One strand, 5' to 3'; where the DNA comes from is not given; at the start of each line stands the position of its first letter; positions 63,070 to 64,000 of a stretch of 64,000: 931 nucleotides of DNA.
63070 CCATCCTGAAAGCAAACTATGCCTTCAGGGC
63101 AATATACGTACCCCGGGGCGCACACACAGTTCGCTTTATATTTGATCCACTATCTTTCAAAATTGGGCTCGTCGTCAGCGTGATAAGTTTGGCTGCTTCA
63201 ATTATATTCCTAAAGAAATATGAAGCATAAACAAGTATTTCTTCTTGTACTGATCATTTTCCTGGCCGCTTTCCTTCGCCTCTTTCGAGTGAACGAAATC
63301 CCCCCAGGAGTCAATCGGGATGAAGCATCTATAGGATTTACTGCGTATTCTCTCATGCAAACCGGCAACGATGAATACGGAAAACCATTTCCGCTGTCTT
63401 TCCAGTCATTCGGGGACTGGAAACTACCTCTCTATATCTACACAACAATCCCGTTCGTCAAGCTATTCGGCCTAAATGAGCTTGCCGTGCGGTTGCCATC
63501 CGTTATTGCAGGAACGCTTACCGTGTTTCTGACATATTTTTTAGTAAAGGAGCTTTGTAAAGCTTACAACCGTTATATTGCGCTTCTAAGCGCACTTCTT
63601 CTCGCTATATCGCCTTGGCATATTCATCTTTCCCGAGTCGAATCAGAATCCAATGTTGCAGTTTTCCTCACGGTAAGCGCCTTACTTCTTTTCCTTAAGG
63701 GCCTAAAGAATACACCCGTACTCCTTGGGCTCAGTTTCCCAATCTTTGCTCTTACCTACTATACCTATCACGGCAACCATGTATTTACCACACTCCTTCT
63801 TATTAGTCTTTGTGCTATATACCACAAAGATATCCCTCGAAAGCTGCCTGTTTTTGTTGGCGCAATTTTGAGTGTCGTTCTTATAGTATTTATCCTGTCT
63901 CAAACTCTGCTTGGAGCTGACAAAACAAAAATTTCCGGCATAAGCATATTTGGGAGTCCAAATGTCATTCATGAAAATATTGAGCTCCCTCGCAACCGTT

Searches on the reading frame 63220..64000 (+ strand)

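Call 5: search_protein_families(library=pfam, proteins=[window:63220-64000:+], max_evalue=0.01)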
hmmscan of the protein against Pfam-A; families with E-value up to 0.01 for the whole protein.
window:63220-64000:+ (260 aa): 3 families
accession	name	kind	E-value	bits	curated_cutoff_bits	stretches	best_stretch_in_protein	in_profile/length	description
PF02366.24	PMT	-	9.1e-10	38.9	22.7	1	13-163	4-156/245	Dolichyl-phosphate-mannose-protein mannosyltransferase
PF13231.12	PMT_2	-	1.9e-09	38.4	26.1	1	70-222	4-154/160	Dolichyl-phosphate-mannose-protein mannosyltransferase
PF19529.4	DUF6057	-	0.0002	20.8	29.8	1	99-228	78-212/569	Family of unknown function (DUF6057)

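Call 9: search_protein_families(library=ncbifam, proteins=[window:63220-64000:+], max_evalue=0.01)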
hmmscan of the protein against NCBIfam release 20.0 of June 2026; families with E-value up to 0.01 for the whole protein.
window:63220-64000:+ (260 aa): 1 family
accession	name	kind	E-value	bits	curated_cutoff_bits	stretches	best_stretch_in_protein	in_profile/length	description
TIGR03663.1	TIGR03663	subfamily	4.6e-12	45.7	126.25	1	9-201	4-180/435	flippase activity-associated protein Agl23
